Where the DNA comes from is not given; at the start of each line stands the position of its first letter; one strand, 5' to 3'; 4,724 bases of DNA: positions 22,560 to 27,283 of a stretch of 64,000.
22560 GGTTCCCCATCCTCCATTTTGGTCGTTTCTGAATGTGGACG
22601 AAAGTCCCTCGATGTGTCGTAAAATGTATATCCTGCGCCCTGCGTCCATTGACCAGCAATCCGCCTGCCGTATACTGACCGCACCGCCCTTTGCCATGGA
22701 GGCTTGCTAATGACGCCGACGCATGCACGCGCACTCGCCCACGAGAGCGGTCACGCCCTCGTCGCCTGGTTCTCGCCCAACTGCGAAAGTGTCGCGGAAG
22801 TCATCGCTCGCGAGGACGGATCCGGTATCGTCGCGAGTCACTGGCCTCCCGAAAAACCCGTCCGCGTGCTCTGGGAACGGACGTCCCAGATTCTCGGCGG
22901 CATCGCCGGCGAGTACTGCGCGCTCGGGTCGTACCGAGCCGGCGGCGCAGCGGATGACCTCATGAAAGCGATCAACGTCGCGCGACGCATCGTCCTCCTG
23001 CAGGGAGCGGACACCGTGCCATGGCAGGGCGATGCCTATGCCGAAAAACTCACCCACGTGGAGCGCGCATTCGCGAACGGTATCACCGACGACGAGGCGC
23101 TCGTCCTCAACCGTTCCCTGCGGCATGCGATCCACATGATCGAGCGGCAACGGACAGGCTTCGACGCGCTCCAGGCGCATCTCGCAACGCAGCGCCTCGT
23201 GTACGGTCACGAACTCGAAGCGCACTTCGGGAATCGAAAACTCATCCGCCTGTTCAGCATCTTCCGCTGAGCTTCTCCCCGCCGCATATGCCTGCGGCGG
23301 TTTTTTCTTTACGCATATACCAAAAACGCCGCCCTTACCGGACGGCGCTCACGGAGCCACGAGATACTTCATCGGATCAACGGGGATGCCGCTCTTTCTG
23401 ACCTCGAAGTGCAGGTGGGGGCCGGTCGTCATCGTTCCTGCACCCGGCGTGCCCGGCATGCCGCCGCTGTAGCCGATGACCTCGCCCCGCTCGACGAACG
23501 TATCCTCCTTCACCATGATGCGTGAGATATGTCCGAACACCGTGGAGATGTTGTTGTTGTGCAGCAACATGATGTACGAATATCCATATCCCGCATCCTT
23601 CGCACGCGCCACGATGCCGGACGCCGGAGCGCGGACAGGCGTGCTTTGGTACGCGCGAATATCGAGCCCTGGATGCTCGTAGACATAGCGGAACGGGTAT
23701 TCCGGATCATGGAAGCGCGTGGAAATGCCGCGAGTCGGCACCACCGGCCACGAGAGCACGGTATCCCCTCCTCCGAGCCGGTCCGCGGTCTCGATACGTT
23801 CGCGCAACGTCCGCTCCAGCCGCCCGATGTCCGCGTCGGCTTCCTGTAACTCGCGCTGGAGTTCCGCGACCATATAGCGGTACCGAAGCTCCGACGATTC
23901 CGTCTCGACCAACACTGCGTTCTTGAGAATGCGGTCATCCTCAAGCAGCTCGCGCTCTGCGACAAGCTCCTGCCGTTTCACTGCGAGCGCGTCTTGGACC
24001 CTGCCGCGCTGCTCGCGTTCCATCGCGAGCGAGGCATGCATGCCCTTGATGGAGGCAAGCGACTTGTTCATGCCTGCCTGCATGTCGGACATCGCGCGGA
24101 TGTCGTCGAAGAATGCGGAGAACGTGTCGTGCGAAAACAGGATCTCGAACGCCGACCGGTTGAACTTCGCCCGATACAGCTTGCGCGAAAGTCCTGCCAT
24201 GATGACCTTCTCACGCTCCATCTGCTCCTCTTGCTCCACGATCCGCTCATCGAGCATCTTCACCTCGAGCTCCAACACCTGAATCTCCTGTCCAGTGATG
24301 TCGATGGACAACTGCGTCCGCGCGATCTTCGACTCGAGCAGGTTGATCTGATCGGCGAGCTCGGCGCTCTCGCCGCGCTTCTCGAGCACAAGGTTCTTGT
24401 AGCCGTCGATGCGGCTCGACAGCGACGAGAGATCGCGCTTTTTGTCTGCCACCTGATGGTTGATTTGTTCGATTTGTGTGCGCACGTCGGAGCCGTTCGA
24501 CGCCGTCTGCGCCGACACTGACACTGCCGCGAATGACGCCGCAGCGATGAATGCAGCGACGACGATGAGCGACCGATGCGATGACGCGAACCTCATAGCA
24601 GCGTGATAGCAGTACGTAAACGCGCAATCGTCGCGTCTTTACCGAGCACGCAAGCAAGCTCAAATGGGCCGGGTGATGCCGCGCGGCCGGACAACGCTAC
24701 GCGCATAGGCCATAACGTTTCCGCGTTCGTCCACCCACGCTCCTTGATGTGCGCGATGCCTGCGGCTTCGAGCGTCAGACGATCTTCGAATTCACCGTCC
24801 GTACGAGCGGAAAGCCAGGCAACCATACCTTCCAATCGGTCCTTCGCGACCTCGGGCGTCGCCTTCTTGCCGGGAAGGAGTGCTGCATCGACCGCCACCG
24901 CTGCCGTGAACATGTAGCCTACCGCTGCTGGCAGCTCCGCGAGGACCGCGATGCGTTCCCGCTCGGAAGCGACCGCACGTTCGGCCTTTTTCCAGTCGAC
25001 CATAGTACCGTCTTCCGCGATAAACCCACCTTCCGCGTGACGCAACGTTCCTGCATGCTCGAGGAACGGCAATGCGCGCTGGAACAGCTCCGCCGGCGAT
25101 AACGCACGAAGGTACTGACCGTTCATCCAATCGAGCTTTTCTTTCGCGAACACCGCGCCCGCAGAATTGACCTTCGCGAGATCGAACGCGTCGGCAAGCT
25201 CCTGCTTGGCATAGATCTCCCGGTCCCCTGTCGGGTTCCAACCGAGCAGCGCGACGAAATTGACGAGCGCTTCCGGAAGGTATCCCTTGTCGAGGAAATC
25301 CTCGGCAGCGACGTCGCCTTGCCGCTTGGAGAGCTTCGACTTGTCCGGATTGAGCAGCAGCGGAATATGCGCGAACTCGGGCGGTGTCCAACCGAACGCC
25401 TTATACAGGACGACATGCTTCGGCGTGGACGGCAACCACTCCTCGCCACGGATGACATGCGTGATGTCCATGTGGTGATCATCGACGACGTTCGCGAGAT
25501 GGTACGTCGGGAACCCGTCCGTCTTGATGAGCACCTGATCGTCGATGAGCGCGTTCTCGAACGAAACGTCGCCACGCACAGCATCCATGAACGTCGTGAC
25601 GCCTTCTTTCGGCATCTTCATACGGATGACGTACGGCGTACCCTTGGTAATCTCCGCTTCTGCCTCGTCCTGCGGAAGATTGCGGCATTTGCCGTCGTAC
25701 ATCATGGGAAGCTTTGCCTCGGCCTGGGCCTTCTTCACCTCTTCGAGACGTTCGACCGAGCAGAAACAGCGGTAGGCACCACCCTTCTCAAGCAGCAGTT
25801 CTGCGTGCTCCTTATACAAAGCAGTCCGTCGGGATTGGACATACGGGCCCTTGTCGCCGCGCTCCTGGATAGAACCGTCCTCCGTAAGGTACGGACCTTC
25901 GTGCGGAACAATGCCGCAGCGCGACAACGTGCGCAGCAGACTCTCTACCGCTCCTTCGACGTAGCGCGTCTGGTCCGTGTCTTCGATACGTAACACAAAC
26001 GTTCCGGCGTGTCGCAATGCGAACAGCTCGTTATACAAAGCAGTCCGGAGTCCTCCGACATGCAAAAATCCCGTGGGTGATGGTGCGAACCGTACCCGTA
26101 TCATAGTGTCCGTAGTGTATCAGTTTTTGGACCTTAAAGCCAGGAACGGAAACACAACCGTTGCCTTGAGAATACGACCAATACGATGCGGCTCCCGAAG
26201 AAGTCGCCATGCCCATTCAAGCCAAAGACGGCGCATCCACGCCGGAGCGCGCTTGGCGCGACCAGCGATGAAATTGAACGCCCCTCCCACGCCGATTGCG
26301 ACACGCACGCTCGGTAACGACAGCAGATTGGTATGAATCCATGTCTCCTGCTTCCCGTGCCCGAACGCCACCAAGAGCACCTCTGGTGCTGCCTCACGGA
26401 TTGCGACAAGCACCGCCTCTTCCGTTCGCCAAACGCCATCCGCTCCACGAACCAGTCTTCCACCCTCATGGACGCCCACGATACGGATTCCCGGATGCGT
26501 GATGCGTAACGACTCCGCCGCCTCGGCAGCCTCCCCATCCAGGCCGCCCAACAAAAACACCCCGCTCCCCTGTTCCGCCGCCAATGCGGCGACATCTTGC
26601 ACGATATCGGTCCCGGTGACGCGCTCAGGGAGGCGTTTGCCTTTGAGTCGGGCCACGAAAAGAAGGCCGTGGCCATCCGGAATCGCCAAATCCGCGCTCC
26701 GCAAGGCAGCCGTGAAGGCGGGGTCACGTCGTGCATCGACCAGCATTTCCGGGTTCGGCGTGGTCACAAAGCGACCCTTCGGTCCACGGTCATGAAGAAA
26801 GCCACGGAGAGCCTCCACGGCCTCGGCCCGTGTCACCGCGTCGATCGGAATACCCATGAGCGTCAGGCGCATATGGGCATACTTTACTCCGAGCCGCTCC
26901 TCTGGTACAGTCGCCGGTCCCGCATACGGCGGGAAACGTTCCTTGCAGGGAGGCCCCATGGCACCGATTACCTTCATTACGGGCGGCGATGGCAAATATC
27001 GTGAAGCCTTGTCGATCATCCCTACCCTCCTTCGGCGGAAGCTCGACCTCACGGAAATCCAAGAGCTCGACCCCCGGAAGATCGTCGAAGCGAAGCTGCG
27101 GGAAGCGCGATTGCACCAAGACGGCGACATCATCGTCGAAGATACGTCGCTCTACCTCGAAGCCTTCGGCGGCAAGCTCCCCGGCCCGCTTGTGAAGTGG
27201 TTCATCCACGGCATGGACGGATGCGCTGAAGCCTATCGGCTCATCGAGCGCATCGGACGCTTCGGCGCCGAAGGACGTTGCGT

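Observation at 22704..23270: Orphan FtsH-type M41 peptidase domain with no AAA ATPase, expressed from its own strong promoter in an AT-rich island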

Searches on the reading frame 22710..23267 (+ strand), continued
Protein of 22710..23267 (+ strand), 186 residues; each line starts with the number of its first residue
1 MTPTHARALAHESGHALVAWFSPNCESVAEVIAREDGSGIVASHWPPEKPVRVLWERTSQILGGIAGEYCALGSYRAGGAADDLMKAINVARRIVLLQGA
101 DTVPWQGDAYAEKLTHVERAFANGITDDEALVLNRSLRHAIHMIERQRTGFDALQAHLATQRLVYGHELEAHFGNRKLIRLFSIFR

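Call 87: search_protein_families(library=phrogs, proteins=[L015:884-2638:+, L015:2650-3639:+, L015:228-887:+, L015:6241-6933:+, L015:9254-10192:-, L016:164-1795:+, L016:1812-2567:+, L016:2809-3996:+, L016:7513-10437:-, L016:6293-7003:-], max_evalue=0.00001)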
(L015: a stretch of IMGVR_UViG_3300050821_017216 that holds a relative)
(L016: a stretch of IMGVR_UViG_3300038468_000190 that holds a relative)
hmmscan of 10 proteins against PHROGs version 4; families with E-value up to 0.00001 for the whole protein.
L015:884-2638:+ (584 aa): 6 families
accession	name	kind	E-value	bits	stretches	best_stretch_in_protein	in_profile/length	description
phrog_16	-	DNA, RNA and nucleotide metabolism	4.5e-75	254.5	1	14-503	267-719/986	DNA helicase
phrog_16694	-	unknown function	1.7e-09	37.2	1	18-139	273-413/1010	-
phrog_3830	-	unknown function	2.2e-09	37.1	1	47-164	298-438/1032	-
phrog_9690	-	DNA, RNA and nucleotide metabolism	1.8e-08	34.8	0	266-358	160-255/306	DNA helicase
phrog_16259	-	DNA, RNA and nucleotide metabolism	1.9e-08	35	1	17-140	115-238/330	DNA helicase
phrog_62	-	DNA, RNA and nucleotide metabolism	5.1e-07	28.5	1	13-164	690-851/1881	DNA helicase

L015:2650-3639:+ (329 aa): 0 families

L015:228-887:+ (219 aa): 5 families
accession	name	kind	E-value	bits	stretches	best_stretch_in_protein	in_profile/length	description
phrog_3377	-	DNA, RNA and nucleotide metabolism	5.1e-42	145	1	77-209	12-142/196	HNH endonuclease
phrog_374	-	DNA, RNA and nucleotide metabolism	5.1e-35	122.3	1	67-205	262-397/617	HNH endonuclease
phrog_8790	-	DNA, RNA and nucleotide metabolism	1.9e-28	101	1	77-169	23-111/241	restriction endonuclease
phrog_2081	-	DNA, RNA and nucleotide metabolism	1.2e-21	78.4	1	73-166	99-201/433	HNH endonuclease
phrog_953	-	DNA, RNA and nucleotide metabolism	2.3e-14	54.6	1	70-157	215-301/420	HNH endonuclease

L015:6241-6933:+ (230 aa): 0 families

L015:9254-10192:- (312 aa): 3 families
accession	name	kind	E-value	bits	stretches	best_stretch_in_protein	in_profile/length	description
phrog_424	-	moron, auxiliary metabolic gene and host takeover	7.8e-51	174.5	1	9-310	161-412/460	phosphoadenosine phosphosulfate reductase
phrog_33262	-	moron, auxiliary metabolic gene and host takeover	2.8e-15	56.8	1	134-263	91-206/495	phosphoadenosine phosphosulfate reductase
phrog_15238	-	unknown function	3.8e-09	37.7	1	12-190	15-194/215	-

L016:164-1795:+ (543 aa): 1 family
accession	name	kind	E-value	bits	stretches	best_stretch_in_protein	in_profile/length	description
phrog_2170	-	moron, auxiliary metabolic gene and host takeover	5.2e-14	53.1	1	216-476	106-323/374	glycosyltransferase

L016:1812-2567:+ (251 aa): 1 family
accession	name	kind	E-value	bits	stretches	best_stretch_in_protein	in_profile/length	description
phrog_34511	-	unknown function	3.7e-18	67.1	1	129-244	6-121/126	-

L016:2809-3996:+ (395 aa): 2 families
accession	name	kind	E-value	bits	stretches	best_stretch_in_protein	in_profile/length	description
phrog_2170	-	moron, auxiliary metabolic gene and host takeover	4.4e-20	73.1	1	140-376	132-358/374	glycosyltransferase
phrog_4356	-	moron, auxiliary metabolic gene and host takeover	2.6e-07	31.2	1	254-311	175-232/307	glycosyltransferase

L016:7513-10437:- (974 aa): 3 families
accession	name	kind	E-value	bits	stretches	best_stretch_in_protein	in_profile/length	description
phrog_216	-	integration and excision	4e-17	63.3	1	43-224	118-246/301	integrase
phrog_1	-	integration and excision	5.6e-12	46.7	1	133-220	371-452/611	integrase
phrog_23271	-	unknown function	8.4e-08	33.1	1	164-211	9-56/67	-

L016:6293-7003:- (236 aa): 0 families

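Call 97: search_dna_similar(query=window:22710-23267:+, collection=plasmids, mode=protein, max_evalue=0.001, max_rows=12)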
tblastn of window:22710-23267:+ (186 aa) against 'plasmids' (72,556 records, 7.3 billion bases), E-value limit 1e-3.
Records with a match: 9; places in all: 9; records where one place covers at least 80% of the query: 3.
Best place of each record, by identity: <60% 9.
By first word of the organism name: Deinococcus 4; Prevotella 1; Chroococcidiopsis 1; Variovorax 1; Cupriavidus 1; Sinorhizobium 1.
By predicted mobility (MOB-suite, as given by PLSDB): non-mobilizable 6; conjugative 2; mobilizable 1.
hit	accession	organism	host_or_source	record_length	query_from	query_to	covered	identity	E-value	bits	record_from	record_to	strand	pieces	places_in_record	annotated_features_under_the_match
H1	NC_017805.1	Deinococcus gobiensis I-0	-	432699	1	166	89%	29.0%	2e-7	57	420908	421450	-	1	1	ftsH: ATP-dependent zinc metalloprotease FtsH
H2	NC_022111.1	Prevotella sp. oral taxon 299 str. F0039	Homo sapiens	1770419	1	176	95%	25.8%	1e-6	55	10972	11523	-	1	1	none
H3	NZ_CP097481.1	Chroococcidiopsis sp. CCNUC1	cell culture,soil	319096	1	173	93%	24.7%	4e-4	47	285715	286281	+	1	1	ftsH: ATP-dependent zinc metalloprotease FtsH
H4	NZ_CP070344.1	Variovorax sp. PDNC026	cell culture,Plastic debris in ...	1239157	5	102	53%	38.0%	7e-5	50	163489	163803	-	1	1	none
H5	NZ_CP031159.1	Deinococcus wulumuqiensis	cell culture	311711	1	96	52%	36.6%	2e-6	54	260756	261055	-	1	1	ftsH: ATP-dependent zinc metalloprotease FtsH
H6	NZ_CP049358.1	Deinococcus wulumuqiensis R12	cell culture,soil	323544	1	96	52%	36.6%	2e-6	54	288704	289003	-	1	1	ftsH: ATP-dependent zinc metalloprotease FtsH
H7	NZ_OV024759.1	Deinococcus radiodurans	-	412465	1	96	52%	35.6%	8e-6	52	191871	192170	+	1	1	ftsH: ATP-dependent zinc metalloprotease FtsH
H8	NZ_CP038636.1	Cupriavidus oxalaticus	whole organism,sewage sludge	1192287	11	137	68%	26.8%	5e-4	47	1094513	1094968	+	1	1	none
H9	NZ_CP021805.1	Sinorhizobium meliloti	Medicago truncatula,Single Cell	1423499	11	95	46%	38.5%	7e-4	47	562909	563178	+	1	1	none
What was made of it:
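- Tried and rejected: Plasmids: mainly full-length ftsH on megaplasmids, identities 25-38%, and nothing close to this family (call 97).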

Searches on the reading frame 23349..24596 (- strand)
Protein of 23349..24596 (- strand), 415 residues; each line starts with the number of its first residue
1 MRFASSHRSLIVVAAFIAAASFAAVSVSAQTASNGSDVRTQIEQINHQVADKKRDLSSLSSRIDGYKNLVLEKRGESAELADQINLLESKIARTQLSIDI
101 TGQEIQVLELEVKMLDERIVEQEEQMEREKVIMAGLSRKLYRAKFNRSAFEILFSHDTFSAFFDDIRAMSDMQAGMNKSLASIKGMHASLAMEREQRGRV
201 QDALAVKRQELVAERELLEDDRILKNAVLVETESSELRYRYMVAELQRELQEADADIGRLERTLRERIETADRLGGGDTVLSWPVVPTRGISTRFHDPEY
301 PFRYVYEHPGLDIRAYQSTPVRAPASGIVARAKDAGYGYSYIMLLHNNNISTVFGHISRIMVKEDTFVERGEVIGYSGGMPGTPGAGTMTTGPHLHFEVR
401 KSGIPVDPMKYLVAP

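Call 25: search_protein_families(library=pfam, proteins=[window:23349-24596:-], max_evalue=0.001)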
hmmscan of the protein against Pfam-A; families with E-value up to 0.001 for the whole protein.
window:23349-24596:- (415 aa): 3 families
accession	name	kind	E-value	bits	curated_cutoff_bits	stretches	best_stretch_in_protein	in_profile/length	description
PF01551.29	Peptidase_M23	-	3.5e-25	88.4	28.7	1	307-408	2-96/96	Peptidase family M23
PF14282.11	FlxA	-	3.8e-05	24.2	26.3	1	26-95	3-69/101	FlxA-like protein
PF19220.6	Rod_CreS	-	0.00012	21.8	100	1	29-215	16-201/359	Crescentin, rod domain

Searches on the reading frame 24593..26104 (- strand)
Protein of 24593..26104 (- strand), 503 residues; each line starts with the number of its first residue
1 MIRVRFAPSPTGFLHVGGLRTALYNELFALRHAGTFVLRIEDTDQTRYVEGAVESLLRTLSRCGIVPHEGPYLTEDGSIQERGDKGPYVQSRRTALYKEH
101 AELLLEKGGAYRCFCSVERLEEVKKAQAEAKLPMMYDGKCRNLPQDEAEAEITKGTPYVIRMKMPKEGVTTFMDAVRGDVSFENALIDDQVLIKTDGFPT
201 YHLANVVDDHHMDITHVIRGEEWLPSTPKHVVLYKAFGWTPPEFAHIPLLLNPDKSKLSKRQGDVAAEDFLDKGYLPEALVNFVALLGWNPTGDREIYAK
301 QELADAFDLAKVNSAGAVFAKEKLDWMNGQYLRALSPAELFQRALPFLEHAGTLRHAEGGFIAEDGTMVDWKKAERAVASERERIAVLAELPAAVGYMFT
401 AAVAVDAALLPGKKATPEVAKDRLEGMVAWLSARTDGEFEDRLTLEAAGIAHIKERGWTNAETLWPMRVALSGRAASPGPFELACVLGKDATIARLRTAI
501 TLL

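Call 22: list_cluster_members(proteins=[P0001, window:24596-26104:-, window:6573-8372:+, window:23352-24596:-])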
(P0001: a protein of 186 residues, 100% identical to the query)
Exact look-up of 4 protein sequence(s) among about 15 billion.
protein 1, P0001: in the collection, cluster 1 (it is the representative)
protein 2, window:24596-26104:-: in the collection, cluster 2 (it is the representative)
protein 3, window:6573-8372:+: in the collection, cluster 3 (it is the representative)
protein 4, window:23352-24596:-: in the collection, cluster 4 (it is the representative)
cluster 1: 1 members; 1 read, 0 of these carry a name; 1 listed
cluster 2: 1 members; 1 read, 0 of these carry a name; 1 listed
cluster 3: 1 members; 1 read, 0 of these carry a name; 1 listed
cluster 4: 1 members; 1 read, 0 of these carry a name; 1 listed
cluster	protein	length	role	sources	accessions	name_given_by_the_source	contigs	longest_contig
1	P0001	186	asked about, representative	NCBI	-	-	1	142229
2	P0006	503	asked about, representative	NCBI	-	-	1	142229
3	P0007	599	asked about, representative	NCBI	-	-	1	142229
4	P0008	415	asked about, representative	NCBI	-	-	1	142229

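Call 25: search_protein_families(library=pfam, proteins=[window:24593-26104:-], max_evalue=0.001)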
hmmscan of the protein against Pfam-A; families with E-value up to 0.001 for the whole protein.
window:24593-26104:- (503 aa): 2 families
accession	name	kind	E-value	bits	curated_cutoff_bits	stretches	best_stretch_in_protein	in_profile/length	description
PF00749.27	tRNA-synt_1c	-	8.3e-101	337.5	23.4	1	2-326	2-314/314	tRNA synthetases class I (E and Q), catalytic domain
PF19269.4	Anticodon_2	-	8.9e-22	78.5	23.6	1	343-500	5-141/141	Anticodon binding domain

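Call 81: find_homologous_proteins(query=window:24596-26104:-, max_evalue=1e-50)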
Query window:24596-26104:- (503 aa): 8000 proteins with E <= 1e-50 among 8000 candidates; the best 120 are listed.
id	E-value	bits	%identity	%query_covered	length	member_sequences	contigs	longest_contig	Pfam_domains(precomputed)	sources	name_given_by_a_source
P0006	0.0e+0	1147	100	100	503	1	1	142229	PF19269.5,PF00749.28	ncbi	-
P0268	4.4e-273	924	80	100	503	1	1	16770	PF19269.5,PF00749.28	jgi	jgi:nondiscriminating glutamyl-tRNA synthetase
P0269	6.1e-223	759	66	100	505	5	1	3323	PF19269.5,PF00749.28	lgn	-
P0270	4.1e-222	756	67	100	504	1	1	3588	PF19269.5,PF00749.28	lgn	-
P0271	4.9e-222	756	65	100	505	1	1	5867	PF19269.5,PF00749.28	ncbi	-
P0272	2.0e-220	751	66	100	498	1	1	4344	PF19269.5,PF00749.28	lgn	-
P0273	2.7e-219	747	65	100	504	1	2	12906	PF19269.5,PF00749.28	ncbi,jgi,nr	ncbi:MAG TPA: glutamate--tRNA ligase [Candidatus Binatia bacterium]|jgi:glutamyl-tRNA synthetase|nr:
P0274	1.4e-218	745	64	100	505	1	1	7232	PF19269.5,PF00749.28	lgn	-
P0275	3.1e-218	743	64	100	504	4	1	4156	PF19269.5,PF00749.28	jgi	-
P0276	6.6e-218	742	65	100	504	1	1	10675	PF19269.5,PF00749.28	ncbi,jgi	ncbi:MAG: gltX glutamyl-tRNA synthetase/nondiscriminating glutamyl-tRNA synthetase [Candidatus Parcu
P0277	1.2e-216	738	64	100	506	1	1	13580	PF19269.5,PF00749.28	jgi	jgi:glutamyl-tRNA synthetase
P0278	2.3e-216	737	64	100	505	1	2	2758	PF19269.5,PF00749.28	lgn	-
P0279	1.7e-212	724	64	100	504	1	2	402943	PF19269.5,PF00749.28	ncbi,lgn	-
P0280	1.0e-211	722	64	100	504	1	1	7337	PF19269.5,PF00749.28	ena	-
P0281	1.2e-211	722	62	100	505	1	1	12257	PF19269.5,PF00749.28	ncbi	-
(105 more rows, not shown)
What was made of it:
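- GltX relatives are Parcubacteria, Uhrbacteria and Patescibacteria MAGs (call 81).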

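Call 82: find_encoding_contigs(protein=P0268, flank=10000, max_places=2)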
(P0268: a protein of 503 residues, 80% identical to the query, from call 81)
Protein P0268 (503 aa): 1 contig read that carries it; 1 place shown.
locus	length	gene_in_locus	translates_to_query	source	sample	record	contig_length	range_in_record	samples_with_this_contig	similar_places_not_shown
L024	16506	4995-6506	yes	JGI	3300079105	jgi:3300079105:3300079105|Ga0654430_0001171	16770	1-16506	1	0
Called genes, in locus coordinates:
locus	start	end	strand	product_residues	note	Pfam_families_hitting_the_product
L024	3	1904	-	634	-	?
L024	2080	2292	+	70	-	-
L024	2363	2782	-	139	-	-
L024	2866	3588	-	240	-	-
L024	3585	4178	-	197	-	PF01725:Ham1p_like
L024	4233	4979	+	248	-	PF03808:Glyco_tran_WecG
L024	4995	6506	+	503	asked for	PF00749:tRNA-synt_1c, PF19269:Anticodon_2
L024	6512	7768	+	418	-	PF01551:Peptidase_M23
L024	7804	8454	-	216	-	-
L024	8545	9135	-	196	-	-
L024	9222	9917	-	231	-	PF01434:Peptidase_M41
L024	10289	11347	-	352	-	-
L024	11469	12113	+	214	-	-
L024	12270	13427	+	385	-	-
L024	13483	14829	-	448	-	-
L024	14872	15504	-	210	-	PF00574:CLP_protease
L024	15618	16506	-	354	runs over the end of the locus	-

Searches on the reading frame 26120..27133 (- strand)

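Call 25: search_protein_families(library=pfam, proteins=[window:26120-27133:-], max_evalue=0.001)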
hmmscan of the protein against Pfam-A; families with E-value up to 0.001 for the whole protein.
window:26120-27133:- (337 aa): 1 family
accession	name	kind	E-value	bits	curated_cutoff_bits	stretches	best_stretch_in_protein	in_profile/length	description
PF03808.19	Glyco_tran_WecG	-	6.3e-52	176.2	27.4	1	147-321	1-167/168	Glycosyl transferase WecG/TagA/CpsF family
